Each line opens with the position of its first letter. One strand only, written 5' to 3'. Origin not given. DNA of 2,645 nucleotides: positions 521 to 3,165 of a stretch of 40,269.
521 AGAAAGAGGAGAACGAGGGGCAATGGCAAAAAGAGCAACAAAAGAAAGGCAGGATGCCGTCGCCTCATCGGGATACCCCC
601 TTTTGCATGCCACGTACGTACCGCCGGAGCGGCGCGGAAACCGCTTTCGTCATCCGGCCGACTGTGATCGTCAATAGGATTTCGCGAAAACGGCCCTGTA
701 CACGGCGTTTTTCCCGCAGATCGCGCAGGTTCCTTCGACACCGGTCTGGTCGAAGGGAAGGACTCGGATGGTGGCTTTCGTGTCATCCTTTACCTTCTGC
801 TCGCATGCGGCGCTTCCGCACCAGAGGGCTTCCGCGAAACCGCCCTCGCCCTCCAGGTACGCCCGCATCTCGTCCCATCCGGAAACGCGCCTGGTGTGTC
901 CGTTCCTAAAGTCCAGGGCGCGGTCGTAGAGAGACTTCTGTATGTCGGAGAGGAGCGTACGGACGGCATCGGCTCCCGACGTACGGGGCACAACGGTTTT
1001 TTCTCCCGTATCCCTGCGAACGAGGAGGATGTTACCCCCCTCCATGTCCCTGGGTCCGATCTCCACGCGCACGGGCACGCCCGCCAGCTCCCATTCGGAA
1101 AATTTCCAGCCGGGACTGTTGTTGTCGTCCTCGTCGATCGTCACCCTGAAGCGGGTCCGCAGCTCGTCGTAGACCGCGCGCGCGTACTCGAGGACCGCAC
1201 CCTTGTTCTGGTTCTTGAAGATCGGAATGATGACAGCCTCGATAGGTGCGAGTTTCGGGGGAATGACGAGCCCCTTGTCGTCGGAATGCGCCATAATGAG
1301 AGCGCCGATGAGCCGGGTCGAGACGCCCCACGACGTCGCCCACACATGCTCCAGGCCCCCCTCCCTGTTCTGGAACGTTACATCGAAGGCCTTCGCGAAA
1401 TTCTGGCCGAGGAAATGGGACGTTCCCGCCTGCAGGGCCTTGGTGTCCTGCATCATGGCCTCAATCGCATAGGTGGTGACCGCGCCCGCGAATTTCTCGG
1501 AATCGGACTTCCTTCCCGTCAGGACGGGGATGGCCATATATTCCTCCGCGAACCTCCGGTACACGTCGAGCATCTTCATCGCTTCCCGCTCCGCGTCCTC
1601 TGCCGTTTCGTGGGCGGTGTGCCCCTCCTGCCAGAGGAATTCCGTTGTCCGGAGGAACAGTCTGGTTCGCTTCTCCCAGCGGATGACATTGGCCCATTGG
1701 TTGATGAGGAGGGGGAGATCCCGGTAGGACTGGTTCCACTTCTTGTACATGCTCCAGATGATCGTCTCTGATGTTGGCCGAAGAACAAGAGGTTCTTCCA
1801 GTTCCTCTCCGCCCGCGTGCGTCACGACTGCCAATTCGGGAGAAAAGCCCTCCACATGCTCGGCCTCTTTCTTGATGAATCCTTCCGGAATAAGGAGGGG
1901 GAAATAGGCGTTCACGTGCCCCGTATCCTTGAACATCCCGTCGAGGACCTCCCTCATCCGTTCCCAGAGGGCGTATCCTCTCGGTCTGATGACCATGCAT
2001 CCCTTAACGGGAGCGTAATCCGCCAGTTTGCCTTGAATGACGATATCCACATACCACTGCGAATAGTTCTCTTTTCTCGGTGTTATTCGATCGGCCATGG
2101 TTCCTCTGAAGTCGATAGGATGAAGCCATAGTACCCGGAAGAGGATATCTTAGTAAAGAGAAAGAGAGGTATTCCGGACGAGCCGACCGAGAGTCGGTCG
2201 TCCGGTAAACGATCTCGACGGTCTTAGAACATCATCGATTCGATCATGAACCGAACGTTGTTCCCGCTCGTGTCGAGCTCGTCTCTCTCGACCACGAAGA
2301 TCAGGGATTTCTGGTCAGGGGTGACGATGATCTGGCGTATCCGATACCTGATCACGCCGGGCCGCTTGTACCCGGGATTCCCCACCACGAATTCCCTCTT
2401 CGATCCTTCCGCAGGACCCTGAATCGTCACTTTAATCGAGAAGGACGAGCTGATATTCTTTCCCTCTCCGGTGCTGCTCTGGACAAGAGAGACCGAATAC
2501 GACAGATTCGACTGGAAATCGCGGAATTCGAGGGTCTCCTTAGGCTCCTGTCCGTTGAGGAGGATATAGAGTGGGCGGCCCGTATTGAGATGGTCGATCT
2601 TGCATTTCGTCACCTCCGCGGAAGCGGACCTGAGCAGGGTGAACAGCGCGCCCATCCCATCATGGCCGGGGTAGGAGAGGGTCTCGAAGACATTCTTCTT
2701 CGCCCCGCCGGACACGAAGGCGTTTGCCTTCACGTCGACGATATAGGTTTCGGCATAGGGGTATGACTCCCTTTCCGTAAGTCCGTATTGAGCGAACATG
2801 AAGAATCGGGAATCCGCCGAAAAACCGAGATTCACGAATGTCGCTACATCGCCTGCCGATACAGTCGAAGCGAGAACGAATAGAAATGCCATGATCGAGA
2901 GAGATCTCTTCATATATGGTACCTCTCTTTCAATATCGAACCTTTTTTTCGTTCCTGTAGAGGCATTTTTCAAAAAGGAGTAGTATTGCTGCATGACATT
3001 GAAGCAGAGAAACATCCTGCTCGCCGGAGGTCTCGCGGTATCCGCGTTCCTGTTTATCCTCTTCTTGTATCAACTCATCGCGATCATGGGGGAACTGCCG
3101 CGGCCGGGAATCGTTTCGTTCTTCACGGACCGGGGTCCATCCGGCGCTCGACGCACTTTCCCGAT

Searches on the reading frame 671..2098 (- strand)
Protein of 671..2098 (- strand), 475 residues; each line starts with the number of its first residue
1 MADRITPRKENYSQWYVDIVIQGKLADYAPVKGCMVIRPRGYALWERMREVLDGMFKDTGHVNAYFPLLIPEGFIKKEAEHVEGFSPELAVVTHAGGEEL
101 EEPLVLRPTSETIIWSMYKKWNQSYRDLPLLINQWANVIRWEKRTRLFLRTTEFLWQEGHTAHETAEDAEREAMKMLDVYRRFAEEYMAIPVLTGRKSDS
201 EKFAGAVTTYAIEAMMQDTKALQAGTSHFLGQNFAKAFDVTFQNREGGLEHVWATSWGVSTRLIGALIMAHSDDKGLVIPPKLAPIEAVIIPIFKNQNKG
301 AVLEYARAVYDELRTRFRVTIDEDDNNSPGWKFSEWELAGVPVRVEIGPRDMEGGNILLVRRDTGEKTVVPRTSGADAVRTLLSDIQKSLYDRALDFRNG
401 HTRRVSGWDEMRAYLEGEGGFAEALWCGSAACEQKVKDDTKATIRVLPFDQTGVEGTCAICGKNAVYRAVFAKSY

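Call 45: search_protein_families(library=pfam, proteins=[window:671-2098:-], max_evalue=0.001)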
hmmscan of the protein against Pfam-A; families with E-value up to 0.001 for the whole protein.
window:671-2098:- (475 aa): 3 families
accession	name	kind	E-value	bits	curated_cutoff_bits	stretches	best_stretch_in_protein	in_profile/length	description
PF09180.16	ProRS-C_1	-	7.4e-21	74.5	31.5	1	408-475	1-71/71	Prolyl-tRNA synthetase, C-terminal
PF00587.30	tRNA-synt_2b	-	3.6e-20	73.2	29.3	1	99-268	6-176/179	tRNA synthetase class II core domain (G, H, P, S and T)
PF03129.25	HGTP_anticodon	-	6.6e-19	68.3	21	1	288-380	2-92/94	Anticodon binding domain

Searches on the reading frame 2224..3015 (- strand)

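Call 45: search_protein_families(library=pfam, proteins=[window:2224-3015:-], max_evalue=0.001)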
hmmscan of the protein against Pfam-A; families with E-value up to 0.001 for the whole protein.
window:2224-3015:- (263 aa): 1 family
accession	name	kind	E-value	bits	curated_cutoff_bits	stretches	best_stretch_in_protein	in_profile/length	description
PF10016.14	DUF2259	-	1.7e-27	97.1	25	1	74-260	2-187/189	Predicted secreted protein (DUF2259)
